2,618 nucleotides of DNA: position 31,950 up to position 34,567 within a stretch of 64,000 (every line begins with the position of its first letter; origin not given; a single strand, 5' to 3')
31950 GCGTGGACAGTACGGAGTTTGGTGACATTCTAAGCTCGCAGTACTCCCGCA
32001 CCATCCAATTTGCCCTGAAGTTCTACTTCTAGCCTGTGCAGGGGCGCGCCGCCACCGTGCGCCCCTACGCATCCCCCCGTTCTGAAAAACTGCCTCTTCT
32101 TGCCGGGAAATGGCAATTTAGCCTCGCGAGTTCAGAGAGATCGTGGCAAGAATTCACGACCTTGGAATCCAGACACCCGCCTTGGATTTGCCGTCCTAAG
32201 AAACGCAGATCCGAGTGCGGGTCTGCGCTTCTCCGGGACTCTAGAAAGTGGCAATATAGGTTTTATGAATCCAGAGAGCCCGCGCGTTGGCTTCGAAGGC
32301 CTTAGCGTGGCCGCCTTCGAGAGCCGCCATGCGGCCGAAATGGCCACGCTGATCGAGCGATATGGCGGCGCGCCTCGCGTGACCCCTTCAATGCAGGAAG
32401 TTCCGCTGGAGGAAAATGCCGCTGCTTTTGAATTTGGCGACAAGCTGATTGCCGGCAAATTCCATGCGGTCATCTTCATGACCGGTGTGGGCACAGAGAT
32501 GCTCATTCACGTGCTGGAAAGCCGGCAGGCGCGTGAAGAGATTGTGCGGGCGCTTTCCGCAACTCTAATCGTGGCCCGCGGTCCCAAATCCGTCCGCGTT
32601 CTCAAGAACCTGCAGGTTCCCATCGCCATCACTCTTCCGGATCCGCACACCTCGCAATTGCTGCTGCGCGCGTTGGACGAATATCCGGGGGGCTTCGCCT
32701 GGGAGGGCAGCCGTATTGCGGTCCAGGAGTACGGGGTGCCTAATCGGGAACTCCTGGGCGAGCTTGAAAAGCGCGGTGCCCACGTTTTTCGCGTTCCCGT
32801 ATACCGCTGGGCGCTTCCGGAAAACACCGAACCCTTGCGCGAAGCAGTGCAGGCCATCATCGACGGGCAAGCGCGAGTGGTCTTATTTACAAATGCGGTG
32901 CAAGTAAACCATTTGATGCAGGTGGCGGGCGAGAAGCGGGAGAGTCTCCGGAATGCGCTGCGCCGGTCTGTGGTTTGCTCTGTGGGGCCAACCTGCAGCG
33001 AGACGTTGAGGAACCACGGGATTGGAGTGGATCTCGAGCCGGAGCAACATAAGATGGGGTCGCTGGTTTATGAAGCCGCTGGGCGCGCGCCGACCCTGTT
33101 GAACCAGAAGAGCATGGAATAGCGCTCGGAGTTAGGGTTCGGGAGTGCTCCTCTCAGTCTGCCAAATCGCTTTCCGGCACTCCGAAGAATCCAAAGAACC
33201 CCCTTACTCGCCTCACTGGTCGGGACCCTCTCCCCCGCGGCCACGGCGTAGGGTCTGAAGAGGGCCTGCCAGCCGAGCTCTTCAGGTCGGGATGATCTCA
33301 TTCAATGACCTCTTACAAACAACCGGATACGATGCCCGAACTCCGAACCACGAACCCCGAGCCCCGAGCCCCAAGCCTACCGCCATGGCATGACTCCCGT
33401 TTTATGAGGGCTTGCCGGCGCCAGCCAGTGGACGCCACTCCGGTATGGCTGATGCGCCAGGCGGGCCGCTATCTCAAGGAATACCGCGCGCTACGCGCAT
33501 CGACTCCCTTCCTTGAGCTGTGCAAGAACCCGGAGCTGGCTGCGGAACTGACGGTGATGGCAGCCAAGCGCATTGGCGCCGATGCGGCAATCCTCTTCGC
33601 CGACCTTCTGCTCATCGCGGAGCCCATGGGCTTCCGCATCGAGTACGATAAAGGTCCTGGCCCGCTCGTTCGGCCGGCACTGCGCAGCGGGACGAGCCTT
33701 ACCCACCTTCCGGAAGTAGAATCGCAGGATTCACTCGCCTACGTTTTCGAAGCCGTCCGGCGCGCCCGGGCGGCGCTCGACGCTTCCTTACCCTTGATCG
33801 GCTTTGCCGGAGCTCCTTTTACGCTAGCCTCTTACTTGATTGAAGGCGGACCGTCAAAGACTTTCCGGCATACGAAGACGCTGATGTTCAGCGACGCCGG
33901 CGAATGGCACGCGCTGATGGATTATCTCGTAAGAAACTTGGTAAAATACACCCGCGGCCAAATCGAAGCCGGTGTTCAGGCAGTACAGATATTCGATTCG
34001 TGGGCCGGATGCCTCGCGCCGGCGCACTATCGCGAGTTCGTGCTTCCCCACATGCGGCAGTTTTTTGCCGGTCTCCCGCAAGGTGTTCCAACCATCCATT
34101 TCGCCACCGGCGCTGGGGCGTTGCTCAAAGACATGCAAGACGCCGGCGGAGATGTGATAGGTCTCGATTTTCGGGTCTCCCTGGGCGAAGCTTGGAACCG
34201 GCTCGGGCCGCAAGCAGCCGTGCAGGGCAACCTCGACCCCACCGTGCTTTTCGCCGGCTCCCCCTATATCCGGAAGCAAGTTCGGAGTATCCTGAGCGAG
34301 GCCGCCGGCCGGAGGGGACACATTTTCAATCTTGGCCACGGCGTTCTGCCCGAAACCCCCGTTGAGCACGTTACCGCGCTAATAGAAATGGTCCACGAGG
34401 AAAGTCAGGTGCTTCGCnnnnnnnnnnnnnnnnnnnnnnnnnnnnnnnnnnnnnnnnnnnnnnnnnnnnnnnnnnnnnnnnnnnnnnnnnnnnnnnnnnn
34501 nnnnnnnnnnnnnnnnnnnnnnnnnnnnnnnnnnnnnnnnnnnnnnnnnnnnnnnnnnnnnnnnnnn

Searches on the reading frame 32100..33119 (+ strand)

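Call 9: search_protein_families(library=pfam, proteins=[window:32100-33119:+], max_evalue=0.1)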
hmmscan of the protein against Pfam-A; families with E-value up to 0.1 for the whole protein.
window:32100-33119:+ (340 aa): 1 family
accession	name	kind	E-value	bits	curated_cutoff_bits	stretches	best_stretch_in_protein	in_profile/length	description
PF02602.20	HEM4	-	4e-35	121.4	27.5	1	80-323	2-230/231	Uroporphyrinogen-III synthase HemD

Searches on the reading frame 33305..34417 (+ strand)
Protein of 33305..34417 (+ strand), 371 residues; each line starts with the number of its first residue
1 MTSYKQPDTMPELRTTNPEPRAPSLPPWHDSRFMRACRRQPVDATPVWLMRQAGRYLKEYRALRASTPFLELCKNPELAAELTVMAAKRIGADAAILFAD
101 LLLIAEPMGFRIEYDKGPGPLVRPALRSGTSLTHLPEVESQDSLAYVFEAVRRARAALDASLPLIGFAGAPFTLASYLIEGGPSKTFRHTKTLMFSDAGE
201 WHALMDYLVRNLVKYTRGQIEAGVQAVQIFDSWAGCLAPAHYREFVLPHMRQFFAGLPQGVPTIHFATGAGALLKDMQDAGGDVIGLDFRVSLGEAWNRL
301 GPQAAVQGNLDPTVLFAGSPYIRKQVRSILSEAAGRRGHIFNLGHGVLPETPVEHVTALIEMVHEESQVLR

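Call 9: search_protein_families(library=pfam, proteins=[window:33305-34417:+], max_evalue=0.1)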
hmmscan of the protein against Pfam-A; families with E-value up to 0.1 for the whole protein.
window:33305-34417:+ (371 aa): 2 families
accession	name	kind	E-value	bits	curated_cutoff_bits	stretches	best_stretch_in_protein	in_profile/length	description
PF01208.23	URO-D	-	3.8e-126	421.2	23.9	1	30-365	3-345/346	Uroporphyrinogen decarboxylase (URO-D)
PF21775.3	PutA_1st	-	0.091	12.7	27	0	40-53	13-26/33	PutA, RHH domain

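Call 16: find_related_loci(query=window:33305-34417:+, collection=genome_contigs, flank=10000)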
Query window:33305-34417:+ (371 aa) in genome_contigs; peptide patterns used: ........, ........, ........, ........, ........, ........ (x = any residue, [..] = any of these).
54 stretches matched a pattern, but none encodes a relative of the query by tblastn (E <= 1e-3).
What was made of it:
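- Tried and rejected: The genome-collection scan with hemE alone found nothing (call 16).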
